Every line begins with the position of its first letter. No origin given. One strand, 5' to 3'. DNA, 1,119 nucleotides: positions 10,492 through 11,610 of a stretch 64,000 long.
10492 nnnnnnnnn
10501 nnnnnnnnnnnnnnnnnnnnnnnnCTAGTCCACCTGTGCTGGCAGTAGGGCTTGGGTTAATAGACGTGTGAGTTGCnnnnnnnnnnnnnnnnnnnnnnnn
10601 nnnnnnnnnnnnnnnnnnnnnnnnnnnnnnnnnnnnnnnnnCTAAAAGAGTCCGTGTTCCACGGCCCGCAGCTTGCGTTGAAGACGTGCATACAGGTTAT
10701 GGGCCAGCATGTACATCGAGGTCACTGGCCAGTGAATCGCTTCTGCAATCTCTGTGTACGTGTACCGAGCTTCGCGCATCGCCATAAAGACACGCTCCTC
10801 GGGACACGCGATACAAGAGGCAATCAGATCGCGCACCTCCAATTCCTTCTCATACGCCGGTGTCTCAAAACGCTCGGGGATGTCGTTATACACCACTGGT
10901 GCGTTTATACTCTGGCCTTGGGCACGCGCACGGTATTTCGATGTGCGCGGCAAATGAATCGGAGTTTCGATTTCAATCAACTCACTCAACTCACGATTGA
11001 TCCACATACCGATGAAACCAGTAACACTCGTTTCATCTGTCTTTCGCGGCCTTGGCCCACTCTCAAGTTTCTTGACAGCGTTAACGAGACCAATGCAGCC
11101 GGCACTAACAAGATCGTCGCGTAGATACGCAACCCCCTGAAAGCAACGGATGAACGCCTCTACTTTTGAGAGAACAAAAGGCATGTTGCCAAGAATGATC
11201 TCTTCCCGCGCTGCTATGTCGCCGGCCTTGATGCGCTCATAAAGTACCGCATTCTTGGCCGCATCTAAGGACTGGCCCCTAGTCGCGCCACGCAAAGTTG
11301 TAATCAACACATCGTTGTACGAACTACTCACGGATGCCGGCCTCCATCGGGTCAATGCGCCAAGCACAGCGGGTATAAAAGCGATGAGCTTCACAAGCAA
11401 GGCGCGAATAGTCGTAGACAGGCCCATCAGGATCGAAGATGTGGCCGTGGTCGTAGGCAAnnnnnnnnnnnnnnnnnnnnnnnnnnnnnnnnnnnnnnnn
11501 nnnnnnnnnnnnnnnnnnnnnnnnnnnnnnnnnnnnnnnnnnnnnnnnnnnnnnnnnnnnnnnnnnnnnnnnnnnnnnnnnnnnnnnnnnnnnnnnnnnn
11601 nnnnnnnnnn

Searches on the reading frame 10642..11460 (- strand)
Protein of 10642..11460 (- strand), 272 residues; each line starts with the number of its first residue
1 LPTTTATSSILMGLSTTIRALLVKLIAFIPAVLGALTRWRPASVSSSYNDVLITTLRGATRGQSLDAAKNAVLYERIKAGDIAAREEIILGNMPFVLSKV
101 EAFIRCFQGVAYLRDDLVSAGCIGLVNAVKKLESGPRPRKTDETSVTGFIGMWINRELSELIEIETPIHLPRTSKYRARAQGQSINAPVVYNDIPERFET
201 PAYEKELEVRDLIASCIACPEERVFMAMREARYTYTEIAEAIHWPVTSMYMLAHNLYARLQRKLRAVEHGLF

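Call 23: search_protein_families(library=pfam, proteins=[window:10642-11460:-], max_evalue=1)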
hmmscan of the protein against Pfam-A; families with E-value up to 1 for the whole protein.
window:10642-11460:- (272 aa): 1 family
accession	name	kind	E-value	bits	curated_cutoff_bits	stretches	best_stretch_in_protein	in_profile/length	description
PF04542.20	Sigma70_r2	-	0.022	15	24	1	99-135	8-44/71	Sigma-70 region 2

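Call 24: search_protein_families(library=phrogs, proteins=[window:10642-11460:-], max_evalue=0.01)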
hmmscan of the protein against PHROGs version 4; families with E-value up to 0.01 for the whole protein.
window:10642-11460:- (272 aa): 1 family
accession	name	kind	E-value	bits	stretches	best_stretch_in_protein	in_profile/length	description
phrog_351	-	transcription regulation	5.3e-06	26.3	1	63-133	483-552/928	RNA polymerase sigma factor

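Call 29: search_solved_structures(query=window:10642-11460:-, max_evalue=1, show_alignments=2)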
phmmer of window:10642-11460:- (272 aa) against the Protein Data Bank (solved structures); distinct sequences matched with E-value up to 1: 30.
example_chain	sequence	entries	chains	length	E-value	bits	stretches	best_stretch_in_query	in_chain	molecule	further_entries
8x6f_E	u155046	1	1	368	5.9e-05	25.8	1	48-206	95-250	RNA polymerase sigma factor SigA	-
1l0o_C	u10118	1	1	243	7.2e-05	25.5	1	72-133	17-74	sigma factor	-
1ku2_A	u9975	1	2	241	0.00046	22.9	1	73-198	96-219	sigma factor sigA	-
3ugo_A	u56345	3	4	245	0.00048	22.8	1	73-198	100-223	RNA polymerase sigma factor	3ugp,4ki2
1l9u_H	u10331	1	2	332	0.00056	22.6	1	69-198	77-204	SIGMA FACTOR SIGA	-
5x21_F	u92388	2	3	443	0.00086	22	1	76-198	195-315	RNA polymerase sigma factor SigA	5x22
4g7h_F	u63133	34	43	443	0.00087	21.9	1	76-198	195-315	RNA polymerase sigma factor | DNA directed RNA polymerase sigma factor A | RNA polymerase sigma factor SigA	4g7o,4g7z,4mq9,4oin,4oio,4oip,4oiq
4xln_F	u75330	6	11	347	0.0009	21.9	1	73-198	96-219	RNA polymerase sigma factor SigA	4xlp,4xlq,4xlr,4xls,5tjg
1iw7_F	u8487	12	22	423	0.00092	21.9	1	76-198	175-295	RNA polymerase sigma-70 subunit | principal sigma factor | DNA-directed RNA polymerase sigma chain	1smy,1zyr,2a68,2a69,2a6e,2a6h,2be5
3dxj_F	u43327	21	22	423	0.00093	21.9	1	76-198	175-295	RNA polymerase pricipal sigma factor (RpoD); CHAIN F, P | RNA polymerase sigma factor | RNA polymerase sigma factor SigA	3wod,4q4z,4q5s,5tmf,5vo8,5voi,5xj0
9ujk_F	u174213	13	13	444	0.00094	21.8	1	76-198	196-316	RNA polymerase sigma factor SigA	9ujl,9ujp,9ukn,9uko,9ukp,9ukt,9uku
9fo6_F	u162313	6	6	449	0.001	21.7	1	76-198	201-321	RNA polymerase sigma factor SigA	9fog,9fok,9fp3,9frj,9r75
1l9z_H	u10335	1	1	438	0.0014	21.3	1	74-198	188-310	SIGMA FACTOR SIGA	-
7ckq_F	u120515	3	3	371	0.0027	20.3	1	55-185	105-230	RNA polymerase sigma factor SigA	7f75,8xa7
6omf_F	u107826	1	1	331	0.0042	19.7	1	67-176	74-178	RNA polymerase sigma factor RpoS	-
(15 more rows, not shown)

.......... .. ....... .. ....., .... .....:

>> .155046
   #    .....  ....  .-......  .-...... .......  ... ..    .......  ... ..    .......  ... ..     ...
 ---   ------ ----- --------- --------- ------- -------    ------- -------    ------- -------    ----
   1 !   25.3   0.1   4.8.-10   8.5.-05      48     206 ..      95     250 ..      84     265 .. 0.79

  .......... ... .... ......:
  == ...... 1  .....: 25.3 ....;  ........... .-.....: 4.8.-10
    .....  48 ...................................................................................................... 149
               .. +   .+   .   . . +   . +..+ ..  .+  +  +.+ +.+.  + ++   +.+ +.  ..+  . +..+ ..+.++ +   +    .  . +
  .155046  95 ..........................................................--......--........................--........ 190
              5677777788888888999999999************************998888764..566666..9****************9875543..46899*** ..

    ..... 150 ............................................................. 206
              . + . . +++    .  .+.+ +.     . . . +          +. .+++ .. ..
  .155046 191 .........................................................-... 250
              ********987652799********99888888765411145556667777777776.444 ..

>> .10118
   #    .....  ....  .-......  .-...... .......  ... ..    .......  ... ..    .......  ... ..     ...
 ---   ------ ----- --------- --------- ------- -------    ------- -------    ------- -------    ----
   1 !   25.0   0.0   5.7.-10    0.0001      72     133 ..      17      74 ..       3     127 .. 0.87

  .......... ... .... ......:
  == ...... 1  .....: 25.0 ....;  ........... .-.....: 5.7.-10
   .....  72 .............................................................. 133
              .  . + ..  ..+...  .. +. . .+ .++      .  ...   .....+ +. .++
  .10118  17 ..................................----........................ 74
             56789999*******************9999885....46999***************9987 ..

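Call 30: find_homologous_proteins(query=window:10642-11460:-, max_evalue=0.001)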
Query window:10642-11460:- (272 aa): 18 proteins with E <= 0.001 among 1493 candidates.
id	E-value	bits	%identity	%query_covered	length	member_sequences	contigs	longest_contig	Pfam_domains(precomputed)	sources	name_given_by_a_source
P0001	2.1e-146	504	100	84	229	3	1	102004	-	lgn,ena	-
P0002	8.5e-74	266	61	75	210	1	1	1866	-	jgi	jgi:hypothetical protein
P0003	1.2e-72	262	54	83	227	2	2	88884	-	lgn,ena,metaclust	metaclust:\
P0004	2.5e-72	261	57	82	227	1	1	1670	-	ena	-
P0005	4.9e-72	260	55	83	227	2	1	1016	-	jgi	jgi:hypothetical protein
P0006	1.3e-71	259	58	81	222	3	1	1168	-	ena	-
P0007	3.3e-71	258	56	83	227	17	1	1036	-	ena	-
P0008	2.3e-67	245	53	82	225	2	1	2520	-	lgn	-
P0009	2.8e-65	238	53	83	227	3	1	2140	-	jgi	-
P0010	2.8e-65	238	54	82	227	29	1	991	-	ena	-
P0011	1.3e-64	236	53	82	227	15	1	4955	-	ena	-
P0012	3.4e-64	235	52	82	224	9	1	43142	-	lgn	-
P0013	1.5e-62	229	52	83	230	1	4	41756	-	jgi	jgi:hypothetical protein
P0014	3.6e-61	225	50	82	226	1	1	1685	-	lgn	-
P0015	2.7e-56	209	49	80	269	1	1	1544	-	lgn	-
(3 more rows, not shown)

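Call 37: search_dna_similar(query=P0001, collection=phages, mode=protein, max_evalue=10, max_rows=30)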
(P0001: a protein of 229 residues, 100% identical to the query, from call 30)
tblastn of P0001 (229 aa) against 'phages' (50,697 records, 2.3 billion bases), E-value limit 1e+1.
Records with a match: 108; places in all: 110; records where one place covers at least 80% of the query: 1.
Best place of each record, by identity: <60% 108.
By first word of the organism name: Vibrio 52; Bacteriophage 29; Bacillus 9; Listeria 4; Salmonella 3; Aeromonas 3; Lactococcus 2; Acinetobacter 2; Staphylococcus 1; Phage 1; and 2 more.
By host as written in the record: - 82; Bacillus subtilis 4; Listeria monocytogenes 4; Bacillus megaterium 2; Homo sapiens 2; Vibrio crassostreae 2; Aeromonas sp. 2; Lactococcus lactis SMQ-404 2; and 7 more.
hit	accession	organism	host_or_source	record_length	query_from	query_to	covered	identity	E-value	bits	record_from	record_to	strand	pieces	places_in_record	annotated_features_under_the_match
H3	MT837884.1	Bacteriophage sp.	human fecal samples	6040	8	184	77%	24.2%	6e-1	37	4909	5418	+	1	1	record has no annotation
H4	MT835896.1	Bacteriophage sp.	human fecal samples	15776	32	221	83%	20.4%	4e+0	35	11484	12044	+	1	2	record has no annotation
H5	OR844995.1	Staphylococcus phage SA 1306 Kay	Staphylococcus aureus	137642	6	140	59%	27.2%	4e-1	38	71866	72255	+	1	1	record has no annotation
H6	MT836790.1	Bacteriophage sp.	human fecal samples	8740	7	140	59%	26.7%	2e-1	38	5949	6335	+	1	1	record has no annotation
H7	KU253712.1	Bacillus phage Eldridge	Bacillus megaterium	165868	30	132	45%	33.0%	6e-3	43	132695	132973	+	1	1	sporulation sigma factor SigF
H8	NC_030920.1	Bacillus phage Eldridge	Bacillus megaterium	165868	30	132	45%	33.0%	6e-3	43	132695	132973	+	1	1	RNA polymerase sigma factor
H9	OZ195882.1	Vibrio phage D506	Seawater and oysters mix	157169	22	129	47%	30.1%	1e-1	39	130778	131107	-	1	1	RNA polymerase sigma factor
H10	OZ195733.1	Vibrio phage D509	Seawater and oysters mix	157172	22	129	47%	30.1%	1e-1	39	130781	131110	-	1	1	RNA polymerase sigma factor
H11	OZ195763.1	Vibrio phage D533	Seawater and oysters mix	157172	22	129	47%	30.1%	1e-1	39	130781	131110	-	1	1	RNA polymerase sigma factor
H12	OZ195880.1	Vibrio phage D504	Seawater and oysters mix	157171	22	129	47%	30.1%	1e-1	39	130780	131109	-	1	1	RNA polymerase sigma factor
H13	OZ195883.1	Vibrio phage D503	Seawater and oysters mix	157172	22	129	47%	30.1%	1e-1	39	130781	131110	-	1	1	RNA polymerase sigma factor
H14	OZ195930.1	Vibrio phage D493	Seawater and oysters mix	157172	22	129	47%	30.1%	1e-1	39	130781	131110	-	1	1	RNA polymerase sigma factor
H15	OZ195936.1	Vibrio phage D531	Seawater and oysters mix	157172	22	129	47%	30.1%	1e-1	39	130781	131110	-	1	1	RNA polymerase sigma factor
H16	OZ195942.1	Vibrio phage D528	Seawater and oysters mix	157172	22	129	47%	30.1%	1e-1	39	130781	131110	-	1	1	RNA polymerase sigma factor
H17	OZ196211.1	Vibrio phage D532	Seawater and oysters mix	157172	22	129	47%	30.1%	1e-1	39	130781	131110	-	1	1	RNA polymerase sigma factor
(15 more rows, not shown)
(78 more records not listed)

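Call 44: find_related_loci(query=P0001, collection=viral_contigs, flank=1500)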
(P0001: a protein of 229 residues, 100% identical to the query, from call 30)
Query P0001 (229 aa) in viral_contigs; peptide patterns used: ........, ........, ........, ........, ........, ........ (x = any residue, [..] = any of these).
1 stretches matched a pattern, but none encodes a relative of the query by tblastn (E <= 1e-3).

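Call 46: find_related_loci(query=A1, collection=viral_contigs, flank=1500)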
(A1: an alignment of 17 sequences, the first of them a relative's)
Query A1 (229 aa) in viral_contigs; peptide patterns used: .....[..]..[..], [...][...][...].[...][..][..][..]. (x = any residue, [..] = any of these).
69 stretches matched a pattern; 33 encode a relative of the query (tblastn E <= 1e-3); 33 distinct loci.
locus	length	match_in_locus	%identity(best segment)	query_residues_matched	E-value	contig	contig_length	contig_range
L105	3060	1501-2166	58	3-224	3e-84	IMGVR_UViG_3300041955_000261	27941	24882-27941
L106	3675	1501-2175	54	5-229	3e-82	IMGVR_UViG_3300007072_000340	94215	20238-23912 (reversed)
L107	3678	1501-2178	55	1-226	2e-77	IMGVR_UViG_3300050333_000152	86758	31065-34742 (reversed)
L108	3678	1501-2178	55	1-226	3e-77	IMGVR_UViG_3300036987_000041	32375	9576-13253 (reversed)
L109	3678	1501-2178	56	1-226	5e-77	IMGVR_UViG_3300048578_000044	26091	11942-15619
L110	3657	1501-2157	54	1-224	2e-74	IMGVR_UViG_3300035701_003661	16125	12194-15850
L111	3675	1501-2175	53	1-226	1e-74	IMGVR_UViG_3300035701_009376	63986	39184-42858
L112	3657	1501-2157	53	1-224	4e-72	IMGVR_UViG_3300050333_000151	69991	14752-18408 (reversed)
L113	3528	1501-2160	52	1-226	3e-70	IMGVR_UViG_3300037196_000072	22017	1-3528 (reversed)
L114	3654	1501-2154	53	1-224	8e-70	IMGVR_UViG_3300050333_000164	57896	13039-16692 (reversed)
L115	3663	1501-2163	49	1-224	4e-64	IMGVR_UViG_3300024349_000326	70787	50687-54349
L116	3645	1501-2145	48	1-221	2e-63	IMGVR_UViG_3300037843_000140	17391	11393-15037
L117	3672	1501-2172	46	1-229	5e-63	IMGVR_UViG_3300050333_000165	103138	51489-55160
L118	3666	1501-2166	48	1-224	7e-62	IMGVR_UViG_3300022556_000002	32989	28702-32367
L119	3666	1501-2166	46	1-224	8e-62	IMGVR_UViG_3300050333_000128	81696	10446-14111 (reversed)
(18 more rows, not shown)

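Call 51: search_solved_structures(query=A1, max_evalue=0.001, show_alignments=2)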
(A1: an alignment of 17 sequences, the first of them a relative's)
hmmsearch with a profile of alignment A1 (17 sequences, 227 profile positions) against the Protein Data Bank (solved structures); distinct sequences matched with E-value up to 0.001: 49.
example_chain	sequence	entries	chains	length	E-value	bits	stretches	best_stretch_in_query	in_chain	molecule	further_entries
1l0o_C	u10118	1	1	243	6.3e-11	45.1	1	25-98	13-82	sigma factor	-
8vjl_B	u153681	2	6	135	8.1e-08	34.9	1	9-100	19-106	RNA polymerase sigma factor | RNA polymerase sigma-K factor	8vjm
8b3z_A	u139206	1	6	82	9.3e-07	31.5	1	36-99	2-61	RNA polymerase sigma factor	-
8x6f_E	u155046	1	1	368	2.9e-06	29.8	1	13-129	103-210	RNA polymerase sigma factor SigA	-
6n4c_F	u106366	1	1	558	9.3e-06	28.2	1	10-129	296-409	RNA polymerase sigma factor RpoD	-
4ljz_F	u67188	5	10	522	1e-05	28.1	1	10-129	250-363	RNA polymerase sigma factor RpoD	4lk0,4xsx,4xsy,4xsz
5vt0_L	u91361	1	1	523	1e-05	28.1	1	10-129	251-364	RNA polymerase sigma factor RpoD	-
8k59_F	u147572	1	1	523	1e-05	28.1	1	10-129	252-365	RNA polymerase sigma factor RpoD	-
3iyd_F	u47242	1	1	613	1.3e-05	27.7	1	10-129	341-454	RNA polymerase sigma factor rpoD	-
8ad1_F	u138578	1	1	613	1.3e-05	27.7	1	10-129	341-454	RNA polymerase sigma factor RpoD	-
6n61_F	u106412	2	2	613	1.3e-05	27.7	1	10-129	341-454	RNA polymerase sigma factor RpoD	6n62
4jk1_X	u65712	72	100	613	1.4e-05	27.7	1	10-129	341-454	Escherichia coli RNA polymerase sigma70 subunit | RNA polymerase sigma factor RpoD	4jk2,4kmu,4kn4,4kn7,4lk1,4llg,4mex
6n57_L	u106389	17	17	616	1.4e-05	27.7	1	10-129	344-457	RNA polymerase sigma factor RpoD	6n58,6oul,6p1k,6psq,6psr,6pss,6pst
7n4e_F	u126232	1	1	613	1.4e-05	27.6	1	10-129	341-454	RNA polymerase sigma factor RpoD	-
6n60_F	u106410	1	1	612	1.4e-05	27.6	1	10-129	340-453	RNA polymerase sigma factor RpoD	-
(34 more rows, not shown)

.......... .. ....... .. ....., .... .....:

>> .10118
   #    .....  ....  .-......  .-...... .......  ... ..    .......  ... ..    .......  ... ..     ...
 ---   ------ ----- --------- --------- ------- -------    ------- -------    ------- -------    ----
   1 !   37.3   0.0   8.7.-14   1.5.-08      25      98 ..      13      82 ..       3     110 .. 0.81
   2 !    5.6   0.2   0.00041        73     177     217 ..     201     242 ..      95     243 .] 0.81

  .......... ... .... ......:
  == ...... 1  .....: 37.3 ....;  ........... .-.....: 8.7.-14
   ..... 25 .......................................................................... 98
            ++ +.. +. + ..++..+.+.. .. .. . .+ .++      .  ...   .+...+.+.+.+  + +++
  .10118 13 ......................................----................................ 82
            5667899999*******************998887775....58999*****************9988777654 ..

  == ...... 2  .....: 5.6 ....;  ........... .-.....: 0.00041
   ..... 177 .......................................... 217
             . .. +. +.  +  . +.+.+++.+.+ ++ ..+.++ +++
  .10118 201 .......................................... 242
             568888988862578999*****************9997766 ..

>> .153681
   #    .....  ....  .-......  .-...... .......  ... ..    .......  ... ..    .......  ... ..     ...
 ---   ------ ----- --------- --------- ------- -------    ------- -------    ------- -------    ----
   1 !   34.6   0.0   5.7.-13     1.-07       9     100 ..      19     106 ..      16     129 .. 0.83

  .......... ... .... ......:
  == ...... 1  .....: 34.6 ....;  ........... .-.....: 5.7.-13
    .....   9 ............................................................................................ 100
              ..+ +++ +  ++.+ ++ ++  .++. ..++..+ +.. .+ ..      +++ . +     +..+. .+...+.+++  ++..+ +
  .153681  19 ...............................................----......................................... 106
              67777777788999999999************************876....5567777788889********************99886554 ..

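Call 52: search_protein_families(library=ncbifam, alignment_id=A1, max_evalue=0.01)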
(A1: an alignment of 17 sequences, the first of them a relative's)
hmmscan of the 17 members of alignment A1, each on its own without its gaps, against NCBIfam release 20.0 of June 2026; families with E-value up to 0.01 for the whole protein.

A. member 1, P0001 (229 aa): 21 families
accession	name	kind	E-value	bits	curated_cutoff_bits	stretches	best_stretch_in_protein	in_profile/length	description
NF006071.0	PRK08215.1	equivalog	6e-09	35.9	372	1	22-90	19-83/258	RNA polymerase sporulation sigma factor SigG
NF004052.0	PRK05572.1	subfamily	2.4e-08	33.8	311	1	19-90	11-78/252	SigF/SigG family RNA polymerase sporulation sigma factor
TIGR02850.1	spore_sigG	equivalog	2.8e-08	33.5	457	1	23-90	17-80/254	RNA polymerase sporulation sigma factor SigG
TIGR02937.1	sigma70-ECF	superfamily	1.9e-07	30.9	42.9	1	41-221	2-165/165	sigma-70 family RNA polymerase sigma factor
TIGR02885.1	spore_sigF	equivalog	2.7e-06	27.4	321.45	1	32-91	3-58/231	RNA polymerase sporulation sigma factor SigF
TIGR02846.1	spore_sigmaK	equivalog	4.3e-05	23.2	298.65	1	17-90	25-94/227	RNA polymerase sporulation sigma factor SigK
NF004471.0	PRK05803.1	subfamily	7.4e-05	22.1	252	1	12-91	22-97/235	RNA polymerase sporulation sigma factor SigK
TIGR02394.1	rpoS_proteo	equivalog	0.00016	21.3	378.7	1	13-115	19-115/285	RNA polymerase sigma factor RpoS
TIGR02835.1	spore_sigmaE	equivalog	0.00026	20.5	348.6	1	24-91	36-99/234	RNA polymerase sporulation sigma factor SigE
NF004207.0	PRK05657.1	equivalog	0.00036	20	394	1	23-91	72-136/329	RNA polymerase sigma factor RpoS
TIGR02980.1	SigBFG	subfamily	0.00051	19.8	234.35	1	40-91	3-50/227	SigB/SigF/SigG family RNA polymerase sigma factor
NF006666.0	PRK09210.1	equivalog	0.001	18.4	572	1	13-129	105-216/370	RNA polymerase sigma factor RpoD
NF006158.0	PRK08301.1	equivalog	0.0014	18.2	339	1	22-90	41-105/241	RNA polymerase sporulation sigma factor SigE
NF006148.0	PRK08295.1-5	equivalog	0.0014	18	208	0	20-119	13-102/218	RNA polymerase sporulation sigma factor SigH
NF006174.0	PRK08311.2-2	equivalog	0.0024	17.1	319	1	24-90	14-78/252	RNA polymerase sigma factor SigI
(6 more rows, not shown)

B. families by the number of members that match (of 17 scanned): 45 families (the first 25 are shown)
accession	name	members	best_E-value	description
NF004052.0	PRK05572.1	17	6e-12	SigF/SigG family RNA polymerase sporulation sigma factor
NF006071.0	PRK08215.1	17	2.8e-11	RNA polymerase sporulation sigma factor SigG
NF004471.0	PRK05803.1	17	9.6e-11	RNA polymerase sporulation sigma factor SigK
TIGR02937.1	sigma70-ECF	17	1.6e-10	sigma-70 family RNA polymerase sigma factor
TIGR02850.1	spore_sigG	17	3.2e-10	RNA polymerase sporulation sigma factor SigG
TIGR02846.1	spore_sigmaK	17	1.4e-08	RNA polymerase sporulation sigma factor SigK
TIGR02885.1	spore_sigF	16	4.7e-09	RNA polymerase sporulation sigma factor SigF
TIGR02394.1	rpoS_proteo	16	6.9e-07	RNA polymerase sigma factor RpoS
TIGR02835.1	spore_sigmaE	15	1.6e-11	RNA polymerase sporulation sigma factor SigE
NF006158.0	PRK08301.1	15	2.2e-10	RNA polymerase sporulation sigma factor SigE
NF004207.0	PRK05657.1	15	2.6e-06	RNA polymerase sigma factor RpoS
TIGR02980.1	SigBFG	12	1.4e-07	SigB/SigF/SigG family RNA polymerase sigma factor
NF006666.0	PRK09210.1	11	4.9e-05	RNA polymerase sigma factor RpoD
NF005809.0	PRK07670.1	10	8.9e-05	FliA/WhiG family RNA polymerase sigma factor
NF006148.0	PRK08295.1-5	9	1.4e-05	RNA polymerase sporulation sigma factor SigH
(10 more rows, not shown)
